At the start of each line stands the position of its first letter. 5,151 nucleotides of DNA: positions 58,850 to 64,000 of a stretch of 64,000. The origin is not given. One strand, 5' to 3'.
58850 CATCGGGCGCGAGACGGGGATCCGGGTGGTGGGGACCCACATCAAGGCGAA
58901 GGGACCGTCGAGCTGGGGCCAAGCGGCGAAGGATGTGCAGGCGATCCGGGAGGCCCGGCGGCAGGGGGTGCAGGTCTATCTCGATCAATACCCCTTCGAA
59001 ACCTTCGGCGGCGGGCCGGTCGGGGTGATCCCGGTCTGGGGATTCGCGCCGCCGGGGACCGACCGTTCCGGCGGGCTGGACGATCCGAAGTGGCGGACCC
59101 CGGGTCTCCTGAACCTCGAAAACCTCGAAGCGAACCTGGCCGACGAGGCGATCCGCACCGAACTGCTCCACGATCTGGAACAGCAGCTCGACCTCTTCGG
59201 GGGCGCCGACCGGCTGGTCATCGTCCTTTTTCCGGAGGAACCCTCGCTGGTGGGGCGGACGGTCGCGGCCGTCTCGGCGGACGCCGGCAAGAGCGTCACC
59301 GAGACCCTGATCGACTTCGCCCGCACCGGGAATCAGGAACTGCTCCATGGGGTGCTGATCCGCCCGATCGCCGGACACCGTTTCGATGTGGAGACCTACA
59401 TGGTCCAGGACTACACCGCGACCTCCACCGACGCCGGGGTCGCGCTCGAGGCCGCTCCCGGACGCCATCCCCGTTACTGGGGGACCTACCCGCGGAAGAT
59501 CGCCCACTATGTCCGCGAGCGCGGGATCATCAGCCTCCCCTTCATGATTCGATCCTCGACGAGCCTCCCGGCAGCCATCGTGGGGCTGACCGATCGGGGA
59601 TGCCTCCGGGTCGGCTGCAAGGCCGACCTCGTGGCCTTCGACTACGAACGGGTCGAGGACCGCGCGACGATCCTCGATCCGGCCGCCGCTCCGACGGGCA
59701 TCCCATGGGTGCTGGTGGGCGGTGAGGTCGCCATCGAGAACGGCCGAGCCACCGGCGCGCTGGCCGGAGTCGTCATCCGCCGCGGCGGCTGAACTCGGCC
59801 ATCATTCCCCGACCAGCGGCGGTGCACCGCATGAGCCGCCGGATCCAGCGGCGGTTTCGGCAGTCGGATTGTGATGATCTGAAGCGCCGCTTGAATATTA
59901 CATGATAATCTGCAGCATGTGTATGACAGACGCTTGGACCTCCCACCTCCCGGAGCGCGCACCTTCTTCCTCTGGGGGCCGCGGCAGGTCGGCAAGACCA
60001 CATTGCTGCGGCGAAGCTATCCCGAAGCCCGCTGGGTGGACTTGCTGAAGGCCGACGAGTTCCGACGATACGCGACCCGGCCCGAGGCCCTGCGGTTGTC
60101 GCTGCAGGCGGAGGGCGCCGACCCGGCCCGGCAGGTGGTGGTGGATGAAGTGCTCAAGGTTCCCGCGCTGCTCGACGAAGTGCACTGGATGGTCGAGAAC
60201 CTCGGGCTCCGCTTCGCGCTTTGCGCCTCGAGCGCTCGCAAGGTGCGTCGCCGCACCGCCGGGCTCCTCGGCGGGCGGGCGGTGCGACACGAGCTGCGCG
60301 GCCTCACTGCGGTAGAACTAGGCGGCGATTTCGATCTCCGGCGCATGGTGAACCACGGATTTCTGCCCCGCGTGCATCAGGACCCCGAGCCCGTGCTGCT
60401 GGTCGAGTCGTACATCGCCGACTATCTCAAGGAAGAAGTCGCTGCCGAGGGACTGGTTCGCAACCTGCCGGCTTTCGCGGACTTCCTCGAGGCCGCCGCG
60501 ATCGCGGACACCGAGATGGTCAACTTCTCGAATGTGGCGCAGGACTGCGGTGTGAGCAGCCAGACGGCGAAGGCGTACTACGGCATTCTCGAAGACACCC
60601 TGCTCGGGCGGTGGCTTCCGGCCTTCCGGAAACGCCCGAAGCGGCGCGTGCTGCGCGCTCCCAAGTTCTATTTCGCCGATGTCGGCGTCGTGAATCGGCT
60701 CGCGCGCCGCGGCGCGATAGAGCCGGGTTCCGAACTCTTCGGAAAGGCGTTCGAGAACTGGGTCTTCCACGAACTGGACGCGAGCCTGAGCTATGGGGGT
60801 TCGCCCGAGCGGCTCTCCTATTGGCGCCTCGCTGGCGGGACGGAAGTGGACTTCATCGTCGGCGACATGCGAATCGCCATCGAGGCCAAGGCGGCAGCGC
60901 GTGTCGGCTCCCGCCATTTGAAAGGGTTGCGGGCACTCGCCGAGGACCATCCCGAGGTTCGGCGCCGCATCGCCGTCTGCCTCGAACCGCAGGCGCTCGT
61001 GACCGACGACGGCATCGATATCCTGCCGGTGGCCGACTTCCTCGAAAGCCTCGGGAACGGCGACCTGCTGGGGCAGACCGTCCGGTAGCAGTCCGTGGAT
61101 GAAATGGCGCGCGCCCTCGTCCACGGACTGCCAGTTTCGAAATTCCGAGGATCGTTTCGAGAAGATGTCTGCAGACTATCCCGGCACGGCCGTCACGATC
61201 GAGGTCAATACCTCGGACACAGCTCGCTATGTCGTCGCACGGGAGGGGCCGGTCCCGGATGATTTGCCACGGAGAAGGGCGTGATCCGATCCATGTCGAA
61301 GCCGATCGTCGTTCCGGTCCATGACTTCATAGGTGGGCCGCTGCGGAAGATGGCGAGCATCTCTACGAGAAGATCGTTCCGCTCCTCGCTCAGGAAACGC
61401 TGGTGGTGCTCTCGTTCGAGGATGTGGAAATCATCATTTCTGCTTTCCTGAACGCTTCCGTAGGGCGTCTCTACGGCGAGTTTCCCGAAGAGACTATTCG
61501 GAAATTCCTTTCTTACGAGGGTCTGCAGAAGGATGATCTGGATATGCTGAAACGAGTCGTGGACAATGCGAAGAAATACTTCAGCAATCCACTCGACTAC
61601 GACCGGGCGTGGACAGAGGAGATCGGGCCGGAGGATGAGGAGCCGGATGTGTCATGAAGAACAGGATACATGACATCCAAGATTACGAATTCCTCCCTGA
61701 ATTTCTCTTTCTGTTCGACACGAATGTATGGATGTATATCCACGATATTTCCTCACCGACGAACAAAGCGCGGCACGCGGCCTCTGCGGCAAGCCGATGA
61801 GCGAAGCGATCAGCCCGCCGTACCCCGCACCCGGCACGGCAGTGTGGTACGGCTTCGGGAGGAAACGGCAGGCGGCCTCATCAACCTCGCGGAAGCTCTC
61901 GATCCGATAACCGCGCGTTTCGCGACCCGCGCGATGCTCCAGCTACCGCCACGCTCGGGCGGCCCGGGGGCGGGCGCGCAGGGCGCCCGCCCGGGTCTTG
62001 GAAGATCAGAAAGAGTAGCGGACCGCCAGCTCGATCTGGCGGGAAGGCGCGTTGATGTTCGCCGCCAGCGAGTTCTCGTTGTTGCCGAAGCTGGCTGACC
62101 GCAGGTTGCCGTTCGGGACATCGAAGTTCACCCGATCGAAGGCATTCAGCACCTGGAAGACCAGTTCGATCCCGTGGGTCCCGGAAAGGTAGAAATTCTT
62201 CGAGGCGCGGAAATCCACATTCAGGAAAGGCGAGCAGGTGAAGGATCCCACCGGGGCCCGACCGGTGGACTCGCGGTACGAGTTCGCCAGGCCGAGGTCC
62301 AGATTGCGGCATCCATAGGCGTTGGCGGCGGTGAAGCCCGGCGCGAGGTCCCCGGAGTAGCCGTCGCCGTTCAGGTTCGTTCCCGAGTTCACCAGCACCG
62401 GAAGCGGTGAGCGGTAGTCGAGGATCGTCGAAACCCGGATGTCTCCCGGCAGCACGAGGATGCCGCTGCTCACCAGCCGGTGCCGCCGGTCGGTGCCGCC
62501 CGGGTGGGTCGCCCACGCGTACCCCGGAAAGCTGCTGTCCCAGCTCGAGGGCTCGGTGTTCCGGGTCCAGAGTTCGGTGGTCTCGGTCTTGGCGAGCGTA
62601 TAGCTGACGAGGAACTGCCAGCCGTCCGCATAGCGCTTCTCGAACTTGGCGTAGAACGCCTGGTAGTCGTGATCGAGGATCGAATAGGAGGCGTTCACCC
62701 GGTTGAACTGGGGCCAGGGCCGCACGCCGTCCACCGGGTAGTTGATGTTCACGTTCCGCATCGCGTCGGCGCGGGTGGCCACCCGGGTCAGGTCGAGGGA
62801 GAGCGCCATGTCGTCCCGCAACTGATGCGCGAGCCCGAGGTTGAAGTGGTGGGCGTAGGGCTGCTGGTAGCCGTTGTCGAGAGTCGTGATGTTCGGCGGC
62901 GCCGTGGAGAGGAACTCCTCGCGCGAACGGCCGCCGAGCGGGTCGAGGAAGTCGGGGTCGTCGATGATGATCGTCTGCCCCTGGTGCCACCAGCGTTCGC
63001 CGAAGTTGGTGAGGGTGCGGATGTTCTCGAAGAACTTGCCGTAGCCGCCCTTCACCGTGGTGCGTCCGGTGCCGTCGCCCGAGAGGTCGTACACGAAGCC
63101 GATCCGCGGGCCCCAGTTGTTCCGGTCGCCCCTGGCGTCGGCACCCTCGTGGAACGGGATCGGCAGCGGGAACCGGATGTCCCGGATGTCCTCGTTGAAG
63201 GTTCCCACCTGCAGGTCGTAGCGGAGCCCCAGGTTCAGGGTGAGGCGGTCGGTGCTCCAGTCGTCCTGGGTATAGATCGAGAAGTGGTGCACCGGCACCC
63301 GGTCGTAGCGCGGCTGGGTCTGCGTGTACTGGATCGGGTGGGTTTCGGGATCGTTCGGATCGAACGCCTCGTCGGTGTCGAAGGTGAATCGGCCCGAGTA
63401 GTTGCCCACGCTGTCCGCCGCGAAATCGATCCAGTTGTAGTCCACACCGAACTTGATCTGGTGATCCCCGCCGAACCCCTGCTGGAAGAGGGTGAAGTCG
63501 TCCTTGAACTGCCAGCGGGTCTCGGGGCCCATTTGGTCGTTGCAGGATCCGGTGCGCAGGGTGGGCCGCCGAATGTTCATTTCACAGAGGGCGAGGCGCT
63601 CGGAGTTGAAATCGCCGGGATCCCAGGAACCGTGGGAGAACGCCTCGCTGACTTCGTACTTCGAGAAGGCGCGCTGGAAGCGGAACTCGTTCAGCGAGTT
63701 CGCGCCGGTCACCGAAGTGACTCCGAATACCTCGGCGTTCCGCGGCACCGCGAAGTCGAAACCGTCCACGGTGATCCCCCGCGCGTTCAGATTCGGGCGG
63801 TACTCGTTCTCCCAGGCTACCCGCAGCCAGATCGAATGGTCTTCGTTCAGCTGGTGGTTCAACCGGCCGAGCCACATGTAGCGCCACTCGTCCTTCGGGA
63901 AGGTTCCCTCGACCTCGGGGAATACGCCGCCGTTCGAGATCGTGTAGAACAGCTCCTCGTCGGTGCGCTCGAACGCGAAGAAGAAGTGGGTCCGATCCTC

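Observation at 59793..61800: Second low-GC islet: DUF4143 AAA+ ATPase, frameshifted DUF4325 STAS-like gene and truncated PIN-like fragment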

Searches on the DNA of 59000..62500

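Call 66: search_rna_families(source=window, start=59000, end=62500, threshold=evalue, max_evalue=1)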
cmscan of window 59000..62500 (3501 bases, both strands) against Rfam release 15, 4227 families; matches with E-value up to 1: 0.
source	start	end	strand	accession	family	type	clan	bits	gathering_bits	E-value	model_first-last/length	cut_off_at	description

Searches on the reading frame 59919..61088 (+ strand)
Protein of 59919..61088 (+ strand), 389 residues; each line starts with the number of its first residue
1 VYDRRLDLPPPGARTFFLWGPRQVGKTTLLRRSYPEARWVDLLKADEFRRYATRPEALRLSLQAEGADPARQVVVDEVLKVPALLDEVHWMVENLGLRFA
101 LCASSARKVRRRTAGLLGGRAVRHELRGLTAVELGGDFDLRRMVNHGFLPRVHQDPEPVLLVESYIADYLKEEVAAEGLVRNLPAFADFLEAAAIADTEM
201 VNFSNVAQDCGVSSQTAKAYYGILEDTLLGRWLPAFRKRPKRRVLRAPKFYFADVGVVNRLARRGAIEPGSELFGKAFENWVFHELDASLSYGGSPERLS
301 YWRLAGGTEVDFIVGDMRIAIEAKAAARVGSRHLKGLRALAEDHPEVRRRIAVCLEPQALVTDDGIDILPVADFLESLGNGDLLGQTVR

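Call 6: search_protein_families(library=pfam, max_evalue=1, proteins=[window:59919-61088:+])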
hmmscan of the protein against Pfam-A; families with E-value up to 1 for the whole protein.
window:59919-61088:+ (389 aa): 6 families
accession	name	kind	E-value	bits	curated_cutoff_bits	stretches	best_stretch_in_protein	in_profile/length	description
PF13635.12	DUF4143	-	8.6e-30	104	28.1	1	172-325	2-159/160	Domain of unknown function (DUF4143)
PF13173.12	AAA_14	-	4.3e-12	46.6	27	1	15-133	4-127/129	AAA domain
PF13191.12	AAA_16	-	0.013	16.5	32.6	1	14-79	25-103/167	AAA ATPase domain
PF01637.24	ATPase_2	-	0.074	13.3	33.2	1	16-36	23-43/225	ATPase domain predominantly from Archaea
PF22980.2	Myb_DNA-bind_8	-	0.15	11.9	27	1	201-219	20-39/50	Myb-like DNA-binding domain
PF18743.7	AHJR-like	-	0.27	11.2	26.1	1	314-362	51-100/123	REase_AHJR-like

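Call 7: search_protein_families(library=ncbifam, max_evalue=1, proteins=[window:59919-61088:+])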
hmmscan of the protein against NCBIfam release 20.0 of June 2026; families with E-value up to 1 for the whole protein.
window:59919-61088:+ (389 aa): 0 families

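Call 9: search_protein_families(library=padloc, max_evalue=1, proteins=[window:59919-61088:+])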
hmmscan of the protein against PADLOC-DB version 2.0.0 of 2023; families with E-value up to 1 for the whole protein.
window:59919-61088:+ (389 aa): 7 families
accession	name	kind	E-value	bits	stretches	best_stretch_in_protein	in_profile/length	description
PDLC04790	PDC-S01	-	1.4e-50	170.2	2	140-375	174-418/422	-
PDLC04789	PDC-S01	-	6e-30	102.5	1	14-316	18-329/375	-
PDLC04787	PDC-S01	-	6.8e-18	62.7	1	18-376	32-407/412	-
PDLC04791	PDC-S01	-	1.1e-11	42.1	1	17-349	23-372/395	-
PDLC04786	PDC-S01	-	8.8e-08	29.3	2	246-344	304-405/439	-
PDLC04792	PDC-S01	-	4.8e-06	23.4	2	249-371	306-427/452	-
PDLC04788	PDC-S01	-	4.9e-05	20.4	2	190-345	237-399/448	-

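Call 39: find_encoding_contigs(protein=window:59919-61088:+, flank=8000, max_places=6)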
Protein window:59919-61088:+ (389 aa): no gene with exactly this product is on record in the collection.

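Call 60: search_solved_structures(query=window:59919-61088:+, max_evalue=1, show_alignments=1)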
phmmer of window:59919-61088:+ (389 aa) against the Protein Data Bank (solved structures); distinct sequences matched with E-value up to 1: 0.

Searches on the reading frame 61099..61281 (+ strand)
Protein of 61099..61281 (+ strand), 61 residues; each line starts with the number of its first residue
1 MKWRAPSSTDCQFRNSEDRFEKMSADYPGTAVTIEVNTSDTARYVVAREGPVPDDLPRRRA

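Call 6: search_protein_families(library=pfam, max_evalue=1, proteins=[window:61099-61281:+])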
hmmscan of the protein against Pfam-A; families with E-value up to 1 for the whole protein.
seq(61 aa): 1 family
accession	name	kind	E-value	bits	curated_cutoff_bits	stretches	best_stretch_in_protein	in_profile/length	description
PF11784.13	DUF3320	-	0.097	13.1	25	1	40-56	14-30/50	Protein of unknown function (DUF3320)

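Call 7: search_protein_families(library=ncbifam, max_evalue=1, proteins=[window:61099-61281:+])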
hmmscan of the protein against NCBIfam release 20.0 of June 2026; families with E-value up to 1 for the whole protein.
seq(61 aa): 0 families

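Call 9: search_protein_families(library=padloc, max_evalue=1, proteins=[window:61099-61281:+])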
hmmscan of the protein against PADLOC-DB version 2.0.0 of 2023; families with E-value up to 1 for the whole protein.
seq(61 aa): 0 families

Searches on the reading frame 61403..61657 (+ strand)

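Call 6: search_protein_families(library=pfam, max_evalue=1, proteins=[window:61403-61657:+])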
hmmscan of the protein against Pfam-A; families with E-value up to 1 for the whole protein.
window:61403-61657:+ (84 aa): 2 families
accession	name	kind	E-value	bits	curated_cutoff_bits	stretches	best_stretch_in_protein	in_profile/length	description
PF14213.11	DUF4325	-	1.3e-10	41.2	23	1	2-45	20-63/64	STAS-like domain of unknown function (DUF4325)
PF25244.1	PML_C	-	0.23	12.1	27.1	1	28-62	40-74/75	PML, C-terminal domain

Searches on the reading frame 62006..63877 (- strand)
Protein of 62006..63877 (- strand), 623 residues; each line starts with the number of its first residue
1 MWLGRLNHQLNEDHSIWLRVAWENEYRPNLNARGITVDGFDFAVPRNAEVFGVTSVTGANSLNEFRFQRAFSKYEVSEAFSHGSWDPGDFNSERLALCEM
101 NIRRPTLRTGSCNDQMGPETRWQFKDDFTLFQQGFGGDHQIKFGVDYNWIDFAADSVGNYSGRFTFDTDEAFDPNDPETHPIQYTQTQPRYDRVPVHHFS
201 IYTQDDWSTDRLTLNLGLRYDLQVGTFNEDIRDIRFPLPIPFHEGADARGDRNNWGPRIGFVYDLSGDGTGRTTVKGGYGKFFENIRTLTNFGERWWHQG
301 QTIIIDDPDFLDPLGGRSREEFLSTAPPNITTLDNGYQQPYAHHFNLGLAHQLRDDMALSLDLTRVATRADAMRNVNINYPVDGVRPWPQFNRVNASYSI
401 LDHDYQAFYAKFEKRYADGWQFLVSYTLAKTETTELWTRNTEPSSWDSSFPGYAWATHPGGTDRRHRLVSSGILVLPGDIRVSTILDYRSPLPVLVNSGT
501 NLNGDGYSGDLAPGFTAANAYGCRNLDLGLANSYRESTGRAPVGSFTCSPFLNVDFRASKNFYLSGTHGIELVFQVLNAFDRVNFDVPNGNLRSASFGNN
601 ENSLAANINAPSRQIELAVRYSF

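Call 83: search_protein_families(library=pfam, max_evalue=0.001, proteins=[window:62006-63877:-])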
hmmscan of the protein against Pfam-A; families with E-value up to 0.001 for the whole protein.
window:62006-63877:- (623 aa): 1 family
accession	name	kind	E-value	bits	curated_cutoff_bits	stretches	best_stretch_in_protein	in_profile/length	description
PF25183.1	OMP_b-brl_4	-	4.3e-59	201.2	30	1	2-615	157-837/838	Outer membrane beta barrel domain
